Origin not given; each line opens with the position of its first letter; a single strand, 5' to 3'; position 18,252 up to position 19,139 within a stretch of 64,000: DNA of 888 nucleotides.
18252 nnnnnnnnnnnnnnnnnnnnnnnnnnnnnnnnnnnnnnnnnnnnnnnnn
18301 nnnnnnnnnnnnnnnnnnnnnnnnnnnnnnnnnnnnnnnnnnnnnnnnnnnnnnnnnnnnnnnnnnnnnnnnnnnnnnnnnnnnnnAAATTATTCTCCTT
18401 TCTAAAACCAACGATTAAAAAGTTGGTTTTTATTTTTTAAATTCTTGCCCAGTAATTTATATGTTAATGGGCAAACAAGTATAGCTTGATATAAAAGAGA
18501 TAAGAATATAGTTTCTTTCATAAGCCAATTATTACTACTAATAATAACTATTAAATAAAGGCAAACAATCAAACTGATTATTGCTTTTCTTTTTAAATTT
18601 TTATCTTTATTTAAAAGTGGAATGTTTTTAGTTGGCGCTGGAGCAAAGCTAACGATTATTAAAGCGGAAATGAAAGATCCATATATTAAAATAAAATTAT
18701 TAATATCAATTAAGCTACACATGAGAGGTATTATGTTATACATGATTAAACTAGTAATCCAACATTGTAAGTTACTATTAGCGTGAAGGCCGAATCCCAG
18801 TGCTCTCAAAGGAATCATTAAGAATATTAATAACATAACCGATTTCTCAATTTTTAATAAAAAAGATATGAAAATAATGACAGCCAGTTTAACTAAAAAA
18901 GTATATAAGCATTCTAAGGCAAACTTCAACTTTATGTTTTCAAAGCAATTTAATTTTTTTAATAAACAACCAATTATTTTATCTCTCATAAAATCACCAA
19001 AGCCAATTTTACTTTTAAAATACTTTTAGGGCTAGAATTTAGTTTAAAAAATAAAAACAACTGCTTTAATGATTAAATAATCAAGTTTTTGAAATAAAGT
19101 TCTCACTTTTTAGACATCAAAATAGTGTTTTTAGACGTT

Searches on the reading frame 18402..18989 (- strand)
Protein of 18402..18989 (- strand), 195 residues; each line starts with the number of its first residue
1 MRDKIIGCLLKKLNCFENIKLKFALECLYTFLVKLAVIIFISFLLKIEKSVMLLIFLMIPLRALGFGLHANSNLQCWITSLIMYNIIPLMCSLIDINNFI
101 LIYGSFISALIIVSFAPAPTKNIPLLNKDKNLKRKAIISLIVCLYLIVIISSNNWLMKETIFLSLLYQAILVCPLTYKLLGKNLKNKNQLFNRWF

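Call 3: search_protein_families(library=pfam, proteins=[window:18402-18989:-], max_evalue=10)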
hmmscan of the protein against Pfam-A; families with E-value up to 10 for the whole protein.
window:18402-18989:- (195 aa): 2 families
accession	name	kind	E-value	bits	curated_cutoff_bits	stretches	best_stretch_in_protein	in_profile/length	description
PF04647.20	AgrB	-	8.3e-25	87.7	23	1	4-172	3-181/185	Accessory gene regulator B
PF15466.11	DUF4635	-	0.12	12.4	27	1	133-162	29-58/134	Domain of unknown function (DUF4635)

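Call 4: search_protein_families(library=ncbifam, proteins=[window:18402-18989:-], max_evalue=10)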
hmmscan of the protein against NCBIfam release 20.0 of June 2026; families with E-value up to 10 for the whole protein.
window:18402-18989:- (195 aa): 1 family
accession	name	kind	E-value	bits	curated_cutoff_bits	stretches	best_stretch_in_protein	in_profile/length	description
NF002210.0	PRK01100.1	equivalog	1.1e-27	97.1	282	1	13-189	28-204/210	accessory gene regulator ArgB-like protein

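Call 7: find_homologous_proteins(query=window:18402-18989:-, max_evalue=0.00001)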
Query window:18402-18989:- (195 aa): 11 proteins with E <= 0.00001 among 402 candidates.
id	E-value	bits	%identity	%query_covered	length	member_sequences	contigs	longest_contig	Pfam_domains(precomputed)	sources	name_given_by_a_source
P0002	9.9e-116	402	100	100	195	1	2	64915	PF04647.21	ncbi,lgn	-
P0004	2.7e-72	261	66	100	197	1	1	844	PF04647.21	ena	-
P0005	3.1e-23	101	40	81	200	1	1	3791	PF04647.21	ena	-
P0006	4.5e-18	84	31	86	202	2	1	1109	PF04647.21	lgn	-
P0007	2.1e-17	82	33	86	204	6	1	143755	PF04647.21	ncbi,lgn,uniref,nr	ncbi:accessory gene regulator ArgB-like protein [Listeria ivanovii subsp. londoniensis]|uniref:acces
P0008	6.8e-17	80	38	89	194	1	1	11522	PF04647.21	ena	-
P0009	2.7e-12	65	29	87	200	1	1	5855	PF04647.21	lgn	-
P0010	3.6e-11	61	29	86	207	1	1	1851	PF04647.21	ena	-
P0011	3.8e-11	61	29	89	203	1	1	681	PF04647.21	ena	-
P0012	1.7e-10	59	31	88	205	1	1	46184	PF04647.21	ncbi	-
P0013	7.3e-9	54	27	89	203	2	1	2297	PF04647.21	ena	-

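Call 10: find_encoding_contigs(protein=P0004, flank=4000)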
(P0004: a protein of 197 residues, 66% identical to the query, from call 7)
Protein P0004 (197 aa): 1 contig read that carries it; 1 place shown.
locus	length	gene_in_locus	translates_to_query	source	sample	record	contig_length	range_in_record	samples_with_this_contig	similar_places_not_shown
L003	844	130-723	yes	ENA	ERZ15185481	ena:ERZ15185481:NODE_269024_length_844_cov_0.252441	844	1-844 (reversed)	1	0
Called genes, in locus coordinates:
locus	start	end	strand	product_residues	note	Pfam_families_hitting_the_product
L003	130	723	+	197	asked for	PF04647:AgrB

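Call 11: find_encoding_contigs(protein=P0005, flank=4000)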
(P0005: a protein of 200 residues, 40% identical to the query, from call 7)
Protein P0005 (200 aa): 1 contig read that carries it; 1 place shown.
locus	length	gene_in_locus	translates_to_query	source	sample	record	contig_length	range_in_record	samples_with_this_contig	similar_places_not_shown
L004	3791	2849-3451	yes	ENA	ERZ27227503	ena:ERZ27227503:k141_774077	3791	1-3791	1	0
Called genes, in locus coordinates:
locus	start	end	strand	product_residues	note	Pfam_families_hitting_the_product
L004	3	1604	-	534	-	?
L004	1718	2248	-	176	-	PF02482:Ribosomal_S30AE, PF16321:Ribosom_S30AE_C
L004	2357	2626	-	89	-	PF00313:CSD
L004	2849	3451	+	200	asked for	PF04647:AgrB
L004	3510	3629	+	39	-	-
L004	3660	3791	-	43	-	?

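Call 12: find_encoding_contigs(protein=P0008, flank=5000)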
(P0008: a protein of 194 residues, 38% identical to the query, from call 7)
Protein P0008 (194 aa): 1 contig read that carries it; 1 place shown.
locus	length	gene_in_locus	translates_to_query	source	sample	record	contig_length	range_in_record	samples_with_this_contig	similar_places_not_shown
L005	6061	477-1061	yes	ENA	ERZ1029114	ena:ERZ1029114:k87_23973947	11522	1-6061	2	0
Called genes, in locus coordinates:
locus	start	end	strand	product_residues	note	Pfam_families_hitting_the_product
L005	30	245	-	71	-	PF00313:CSD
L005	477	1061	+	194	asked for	PF04647:AgrB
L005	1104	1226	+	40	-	-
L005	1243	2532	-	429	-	PF14501:HATPase_c_5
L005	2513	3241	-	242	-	PF04397:LytTR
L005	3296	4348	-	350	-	PF00953:Glycos_transf_4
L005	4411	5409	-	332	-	PF06723:MreB_Mbl, PF00022:Actin, PF00012:HSP70, PF14450:FtsA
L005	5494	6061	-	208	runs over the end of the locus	PF01551:Peptidase_M23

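Call 51: find_related_loci(query=A5, collection=metagenome_contigs, flank=2500)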
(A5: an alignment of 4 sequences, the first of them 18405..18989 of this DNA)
Query A5 (195 aa) in metagenome_contigs; peptide patterns used: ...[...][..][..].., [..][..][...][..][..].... (x = any residue, [..] = any of these).
258 stretches matched a pattern, but none encodes a relative of the query by tblastn (E <= 1e-3).
